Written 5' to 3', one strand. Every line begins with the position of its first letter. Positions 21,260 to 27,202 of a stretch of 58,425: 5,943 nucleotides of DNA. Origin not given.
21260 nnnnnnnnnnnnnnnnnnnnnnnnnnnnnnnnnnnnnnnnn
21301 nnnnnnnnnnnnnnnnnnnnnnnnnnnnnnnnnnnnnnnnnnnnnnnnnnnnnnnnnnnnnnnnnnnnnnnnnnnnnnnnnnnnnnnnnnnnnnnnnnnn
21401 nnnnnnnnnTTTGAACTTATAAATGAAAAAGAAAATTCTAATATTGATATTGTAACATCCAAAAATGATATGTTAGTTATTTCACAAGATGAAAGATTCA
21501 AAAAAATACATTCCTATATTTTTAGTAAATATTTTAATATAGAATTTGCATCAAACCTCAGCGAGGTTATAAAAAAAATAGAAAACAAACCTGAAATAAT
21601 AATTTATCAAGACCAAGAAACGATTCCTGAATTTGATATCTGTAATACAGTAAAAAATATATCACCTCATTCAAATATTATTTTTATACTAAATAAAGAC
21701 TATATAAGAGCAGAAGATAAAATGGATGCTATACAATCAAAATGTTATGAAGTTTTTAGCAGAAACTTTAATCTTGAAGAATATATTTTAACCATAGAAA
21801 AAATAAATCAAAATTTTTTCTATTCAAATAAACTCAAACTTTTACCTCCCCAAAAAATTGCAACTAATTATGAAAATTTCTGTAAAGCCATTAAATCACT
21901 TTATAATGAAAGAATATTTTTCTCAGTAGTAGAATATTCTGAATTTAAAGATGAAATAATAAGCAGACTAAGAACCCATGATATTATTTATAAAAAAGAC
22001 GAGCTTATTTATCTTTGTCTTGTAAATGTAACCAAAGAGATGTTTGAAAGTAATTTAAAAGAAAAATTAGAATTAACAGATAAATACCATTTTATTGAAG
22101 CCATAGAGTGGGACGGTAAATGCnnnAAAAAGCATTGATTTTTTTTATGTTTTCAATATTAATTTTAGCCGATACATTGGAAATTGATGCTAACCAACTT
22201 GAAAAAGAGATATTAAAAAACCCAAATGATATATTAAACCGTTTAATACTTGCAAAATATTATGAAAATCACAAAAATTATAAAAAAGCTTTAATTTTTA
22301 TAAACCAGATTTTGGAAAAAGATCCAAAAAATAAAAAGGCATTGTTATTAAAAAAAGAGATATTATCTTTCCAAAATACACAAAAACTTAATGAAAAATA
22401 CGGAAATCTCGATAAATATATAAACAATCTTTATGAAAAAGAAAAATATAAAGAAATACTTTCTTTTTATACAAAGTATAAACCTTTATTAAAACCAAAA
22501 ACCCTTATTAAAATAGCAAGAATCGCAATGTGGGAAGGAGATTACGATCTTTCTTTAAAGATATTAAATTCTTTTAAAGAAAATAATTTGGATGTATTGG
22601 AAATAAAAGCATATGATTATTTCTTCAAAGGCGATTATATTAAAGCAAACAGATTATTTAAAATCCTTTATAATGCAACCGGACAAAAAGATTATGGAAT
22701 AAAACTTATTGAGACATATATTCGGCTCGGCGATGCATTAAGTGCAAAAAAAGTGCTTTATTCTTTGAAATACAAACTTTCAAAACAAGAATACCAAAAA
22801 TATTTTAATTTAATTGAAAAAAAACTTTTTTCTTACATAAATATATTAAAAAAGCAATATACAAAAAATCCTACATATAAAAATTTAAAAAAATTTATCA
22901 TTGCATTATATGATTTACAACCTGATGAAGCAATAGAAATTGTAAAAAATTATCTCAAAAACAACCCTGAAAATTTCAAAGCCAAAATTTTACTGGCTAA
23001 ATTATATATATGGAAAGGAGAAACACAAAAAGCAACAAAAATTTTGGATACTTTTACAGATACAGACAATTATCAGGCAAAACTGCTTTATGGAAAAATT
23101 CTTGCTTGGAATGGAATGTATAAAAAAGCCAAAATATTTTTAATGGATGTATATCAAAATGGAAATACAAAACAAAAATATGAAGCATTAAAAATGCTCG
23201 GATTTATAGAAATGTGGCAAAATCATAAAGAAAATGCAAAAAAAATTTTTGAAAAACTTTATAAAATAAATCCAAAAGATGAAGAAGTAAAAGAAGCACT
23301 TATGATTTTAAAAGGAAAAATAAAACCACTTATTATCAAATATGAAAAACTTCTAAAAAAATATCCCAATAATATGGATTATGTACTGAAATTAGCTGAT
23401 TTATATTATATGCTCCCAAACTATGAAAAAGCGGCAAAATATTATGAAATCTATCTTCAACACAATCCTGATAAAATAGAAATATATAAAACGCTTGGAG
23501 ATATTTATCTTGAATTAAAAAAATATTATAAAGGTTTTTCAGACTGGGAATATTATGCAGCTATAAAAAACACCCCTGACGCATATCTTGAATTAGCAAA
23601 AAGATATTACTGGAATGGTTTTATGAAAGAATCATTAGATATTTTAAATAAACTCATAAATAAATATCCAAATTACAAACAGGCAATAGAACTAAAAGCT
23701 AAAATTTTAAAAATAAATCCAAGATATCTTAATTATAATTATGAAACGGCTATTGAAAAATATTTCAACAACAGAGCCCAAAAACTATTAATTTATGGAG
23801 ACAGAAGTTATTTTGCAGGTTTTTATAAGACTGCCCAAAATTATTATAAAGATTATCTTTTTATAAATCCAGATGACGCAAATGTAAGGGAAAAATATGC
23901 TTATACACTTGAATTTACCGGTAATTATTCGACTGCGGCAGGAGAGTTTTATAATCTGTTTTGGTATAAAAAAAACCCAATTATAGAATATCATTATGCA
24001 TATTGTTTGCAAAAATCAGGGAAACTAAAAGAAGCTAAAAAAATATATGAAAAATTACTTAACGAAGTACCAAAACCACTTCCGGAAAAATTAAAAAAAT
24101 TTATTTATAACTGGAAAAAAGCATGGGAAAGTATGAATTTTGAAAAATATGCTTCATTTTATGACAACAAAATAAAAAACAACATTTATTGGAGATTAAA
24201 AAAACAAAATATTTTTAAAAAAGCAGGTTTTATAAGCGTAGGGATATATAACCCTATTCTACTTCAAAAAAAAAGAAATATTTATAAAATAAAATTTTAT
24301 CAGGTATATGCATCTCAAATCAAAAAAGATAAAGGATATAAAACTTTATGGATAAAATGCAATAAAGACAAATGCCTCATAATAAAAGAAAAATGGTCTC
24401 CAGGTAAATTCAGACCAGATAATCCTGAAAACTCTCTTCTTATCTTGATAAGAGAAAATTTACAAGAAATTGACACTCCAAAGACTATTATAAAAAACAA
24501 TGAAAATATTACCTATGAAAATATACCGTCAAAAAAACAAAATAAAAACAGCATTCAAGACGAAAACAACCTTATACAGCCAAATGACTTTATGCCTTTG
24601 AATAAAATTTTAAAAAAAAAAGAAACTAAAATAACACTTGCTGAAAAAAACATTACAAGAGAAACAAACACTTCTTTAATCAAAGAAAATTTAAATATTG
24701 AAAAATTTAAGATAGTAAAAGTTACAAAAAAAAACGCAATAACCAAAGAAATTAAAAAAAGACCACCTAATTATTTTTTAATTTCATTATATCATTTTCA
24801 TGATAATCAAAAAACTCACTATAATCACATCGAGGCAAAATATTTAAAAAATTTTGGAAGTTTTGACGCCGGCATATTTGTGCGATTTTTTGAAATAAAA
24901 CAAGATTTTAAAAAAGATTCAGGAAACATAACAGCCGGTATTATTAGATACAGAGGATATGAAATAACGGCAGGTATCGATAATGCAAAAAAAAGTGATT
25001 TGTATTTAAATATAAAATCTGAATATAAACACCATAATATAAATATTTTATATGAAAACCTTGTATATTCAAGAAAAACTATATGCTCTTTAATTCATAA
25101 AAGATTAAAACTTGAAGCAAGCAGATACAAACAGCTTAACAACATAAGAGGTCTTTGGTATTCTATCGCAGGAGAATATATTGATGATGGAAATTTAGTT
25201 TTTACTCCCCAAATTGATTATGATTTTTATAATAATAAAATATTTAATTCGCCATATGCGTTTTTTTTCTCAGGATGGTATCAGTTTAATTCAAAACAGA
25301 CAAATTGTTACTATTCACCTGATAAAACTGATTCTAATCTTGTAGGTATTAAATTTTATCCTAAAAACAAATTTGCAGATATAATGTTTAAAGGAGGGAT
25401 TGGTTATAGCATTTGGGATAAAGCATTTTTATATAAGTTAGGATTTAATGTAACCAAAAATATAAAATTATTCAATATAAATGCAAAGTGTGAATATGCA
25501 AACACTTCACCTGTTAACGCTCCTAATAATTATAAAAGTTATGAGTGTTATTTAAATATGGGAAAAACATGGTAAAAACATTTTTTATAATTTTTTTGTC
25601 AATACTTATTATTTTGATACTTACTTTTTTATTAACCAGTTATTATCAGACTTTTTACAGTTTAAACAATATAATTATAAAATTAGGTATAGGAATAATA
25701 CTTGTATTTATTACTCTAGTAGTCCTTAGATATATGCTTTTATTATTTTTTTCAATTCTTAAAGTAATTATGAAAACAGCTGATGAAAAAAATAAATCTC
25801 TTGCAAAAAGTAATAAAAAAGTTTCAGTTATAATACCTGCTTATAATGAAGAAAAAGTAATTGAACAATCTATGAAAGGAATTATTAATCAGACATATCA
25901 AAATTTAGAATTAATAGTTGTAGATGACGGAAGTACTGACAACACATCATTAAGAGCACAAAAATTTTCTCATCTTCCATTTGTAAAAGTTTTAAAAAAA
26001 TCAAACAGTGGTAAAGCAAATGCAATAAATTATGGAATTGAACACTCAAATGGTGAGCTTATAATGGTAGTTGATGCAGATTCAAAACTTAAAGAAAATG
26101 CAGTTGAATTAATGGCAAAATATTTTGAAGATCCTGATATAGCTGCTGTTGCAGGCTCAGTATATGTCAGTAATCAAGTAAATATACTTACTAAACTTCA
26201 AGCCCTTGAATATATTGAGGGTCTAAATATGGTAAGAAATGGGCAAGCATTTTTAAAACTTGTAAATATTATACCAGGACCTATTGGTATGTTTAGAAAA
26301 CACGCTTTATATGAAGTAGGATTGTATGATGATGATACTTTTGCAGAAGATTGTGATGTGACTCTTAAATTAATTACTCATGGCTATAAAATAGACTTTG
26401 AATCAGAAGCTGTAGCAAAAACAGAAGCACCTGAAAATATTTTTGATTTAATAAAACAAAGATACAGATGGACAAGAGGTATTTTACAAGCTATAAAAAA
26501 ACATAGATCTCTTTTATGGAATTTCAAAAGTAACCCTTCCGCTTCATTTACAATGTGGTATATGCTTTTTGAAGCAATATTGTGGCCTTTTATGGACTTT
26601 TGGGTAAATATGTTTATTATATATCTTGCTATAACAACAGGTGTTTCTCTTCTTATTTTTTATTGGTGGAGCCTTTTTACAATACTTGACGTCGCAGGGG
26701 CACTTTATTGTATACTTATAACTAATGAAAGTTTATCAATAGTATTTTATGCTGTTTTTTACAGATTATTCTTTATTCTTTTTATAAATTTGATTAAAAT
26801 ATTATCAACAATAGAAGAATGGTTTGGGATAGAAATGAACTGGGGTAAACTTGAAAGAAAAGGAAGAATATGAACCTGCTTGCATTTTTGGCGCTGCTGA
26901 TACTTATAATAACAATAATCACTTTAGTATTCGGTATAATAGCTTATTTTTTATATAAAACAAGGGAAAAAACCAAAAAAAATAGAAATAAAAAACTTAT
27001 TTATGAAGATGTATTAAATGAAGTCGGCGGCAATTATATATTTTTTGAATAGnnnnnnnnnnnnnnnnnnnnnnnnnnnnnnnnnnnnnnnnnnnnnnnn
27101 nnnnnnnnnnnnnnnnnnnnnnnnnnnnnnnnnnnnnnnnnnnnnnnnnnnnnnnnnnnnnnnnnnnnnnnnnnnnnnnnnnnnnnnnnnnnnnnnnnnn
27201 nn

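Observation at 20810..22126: Operon-embedded protein with a BcsE-like tripartite layout: degenerate RecA-type P-loop, degenerate receiver, GGDEF remnant with an RxxD site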

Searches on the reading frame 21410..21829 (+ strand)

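Call 7: search_protein_families(library=pfam, proteins=[window:21410-21829:+], max_evalue=10)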
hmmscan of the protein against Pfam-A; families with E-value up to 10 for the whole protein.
window:21410-21829:+ (140 aa): 1 family
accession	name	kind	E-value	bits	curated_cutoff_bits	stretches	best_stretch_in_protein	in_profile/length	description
PF10950.13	Organ_specific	-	0.15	13.3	22.5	1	9-86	34-109/117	Organ specific protein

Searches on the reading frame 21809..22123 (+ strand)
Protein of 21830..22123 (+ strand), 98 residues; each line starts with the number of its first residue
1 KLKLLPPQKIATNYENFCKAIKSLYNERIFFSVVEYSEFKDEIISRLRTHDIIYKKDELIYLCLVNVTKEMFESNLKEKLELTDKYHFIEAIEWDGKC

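Call 7: search_protein_families(library=pfam, proteins=[window:21830-22123:+], max_evalue=10)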
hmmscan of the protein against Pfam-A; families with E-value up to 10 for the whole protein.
window:21830-22123:+ (98 aa): 0 families

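Call 47: predict_structure(alignment_id=A2)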
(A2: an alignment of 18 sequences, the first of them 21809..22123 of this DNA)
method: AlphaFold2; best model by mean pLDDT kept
length: 105 residues; sequences in the alignment: 18
mean_pLDDT: 84.7   pTM: 0.77
mean pLDDT of the five models: 84.7, 84.3, 84.2, 82.5, 82.0
residues with pLDDT >= 90: 39; 70-90: 51; 50-70: 13; < 50: 2
segments of 3 or more residues with pLDDT < 50: none
pLDDT, mean of each block of 10 residues (from residue 1): 60 76 90 89 86 89 90 92 90 89 77
secondary structure, 60 per line:
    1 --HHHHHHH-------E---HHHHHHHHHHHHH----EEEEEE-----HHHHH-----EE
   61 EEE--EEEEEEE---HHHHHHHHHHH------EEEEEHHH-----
elements in order: H3-9 H21-33 E38-43 H49-53 E59-63 E66-72 H76-86 E93-97

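Call 51: fold_search(model_id=the predicted structure, library=pdb)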
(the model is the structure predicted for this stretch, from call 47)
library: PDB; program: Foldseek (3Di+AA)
matches with E <= 10: 866; with E <= 0.001: 0
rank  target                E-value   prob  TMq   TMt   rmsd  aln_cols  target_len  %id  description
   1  6ybb_E                1.3e-02  0.99  0.58  0.26   5.7       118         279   11  Crystal structure of a native BcsE (217-523) - BcsR-BcsQ (R156E mutant) complex with c-di-GMP and ATP bound (released 2021-02-24)
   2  9fnn_U                2.5e-02  0.99  0.55  0.15   5.8       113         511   14  Cryo-EM structure of the c-di-GMP-saturated 'crown'less Bcs macrocomplex for cellulose secretion in E. coli (released 2024-10-16)
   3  6ybu_F                2.8e-02  0.98  0.51  0.36   4.9       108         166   15  Crystal structure of a native BcsE (349-523) RQ complex with c-di-GMP and ATP bound (released 2021-02-24)
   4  6tj0_B                3.0e-02  0.97  0.52  0.26   7.1       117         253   14  Crystal structure of the bacterial cellulose secretion regulator BcsE, residues 217-523, with bound c-di-GMP. (released 2020-07-29)
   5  9fo7_E                4.7e-02  0.98  0.60  0.17   5.6       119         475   13  Cryo-EM structure of the BcsE2F2 regulatory subcomplex from the E. coli Bcs macrocomplex for cellulose secretion (loca (released 2024-10-16)
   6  6tj0_A                5.0e-02  0.96  0.52  0.24   5.1       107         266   15  Crystal structure of the bacterial cellulose secretion regulator BcsE, residues 217-523, with bound c-di-GMP. (released 2020-07-29)
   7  6ybu_E                5.3e-02  0.96  0.51  0.35   4.9       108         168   15  Crystal structure of a native BcsE (349-523) RQ complex with c-di-GMP and ATP bound (released 2021-02-24)
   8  6ybb_F                5.7e-02  0.97  0.58  0.26   5.7       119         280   13  Crystal structure of a native BcsE (217-523) - BcsR-BcsQ (R156E mutant) complex with c-di-GMP and ATP bound (released 2021-02-24)
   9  6ybu_L                6.4e-02  0.98  0.55  0.38   3.7        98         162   12  Crystal structure of a native BcsE (349-523) RQ complex with c-di-GMP and ATP bound (released 2021-02-24)
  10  9fnn_E                6.4e-02  0.98  0.57  0.15   4.2       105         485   12  Cryo-EM structure of the c-di-GMP-saturated 'crown'less Bcs macrocomplex for cellulose secretion in E. coli (released 2024-10-16)
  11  4urg_A                9.9e-02  0.72  0.42  0.31   6.8       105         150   17  Crystal Structure of GGDEF domain from T.maritima (active-like dimer) (released 2014-10-08)
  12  4urg_B                1.2e-01  0.75  0.48  0.34   8.6       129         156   12  Crystal Structure of GGDEF domain from T.maritima (active-like dimer) (released 2014-10-08)
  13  9fp0_E                1.3e-01  0.91  0.52  0.14   4.2        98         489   13  Cryo-EM structure of the 'crown'less Bcs macrocomplex for E. coli cellulose secretion in non-saturating c-di-GMP (loca (released 2024-10-16)
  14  5ueb_B                1.4e-01  0.60  0.34  0.27   4.5        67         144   12  Novel crystal structure of a hypothetical protein from Neisseria gonorrhoeae (released 2017-01-18)
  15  7e6g_A                2.0e-01  0.63  0.44  0.21   7.3       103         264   14  Crystal structure of diguanylate cyclase SiaD in complex with its activator SiaC from Pseudomonas aeruginosa (released 2021-09-22)
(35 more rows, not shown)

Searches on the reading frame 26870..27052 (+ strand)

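Call 4: search_protein_families(library=pfam, proteins=[window:26870-27052:+], max_evalue=0.01)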
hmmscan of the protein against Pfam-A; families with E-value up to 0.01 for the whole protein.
window:26870-27052:+ (60 aa): 3 families
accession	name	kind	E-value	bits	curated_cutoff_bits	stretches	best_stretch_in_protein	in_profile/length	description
PF13273.12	DUF4064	-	0.0017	19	32.1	1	4-34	56-86/102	Protein of unknown function (DUF4064)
PF17359.7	DUF5385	-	0.004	17.3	25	1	6-43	5-38/217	Family of unknown function (DUF5385)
PF11654.13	NCE101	-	0.004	17.3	24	1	17-43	11-35/45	Non-classical export protein 1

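Call 5: search_protein_families(library=ncbifam, proteins=[window:26870-27052:+], max_evalue=0.01)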
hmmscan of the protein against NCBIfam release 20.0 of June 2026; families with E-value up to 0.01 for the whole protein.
window:26870-27052:+ (60 aa): 6 families
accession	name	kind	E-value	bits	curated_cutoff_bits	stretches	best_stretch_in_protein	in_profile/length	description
TIGR02866.1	CoxB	equivalog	0.0016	18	147.7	1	6-42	13-49/202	cytochrome c oxidase subunit II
NF052597.1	FILTED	domain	0.0019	18.5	40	1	8-41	5-38/110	FILTED domain-containing surface protein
NF040945.1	CCC_membrane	equivalog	0.0039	17.5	65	1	4-39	8-44/99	CCC motif membrane protein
NF045849.1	ICE_MMCAP2_0565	equivalog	0.0055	16.4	40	1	6-42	16-56/80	Mbov_0395 family pilin-like conjugal transfer protein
NF045939.1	MHJ_0274_fam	hypoth_equivalog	0.0059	16.3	80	1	11-45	2-39/165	MHJ_0274 family protein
NF041554.1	SA1362_fam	subfamily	0.0064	16.6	42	1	2-39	23-60/70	SA1362 family protein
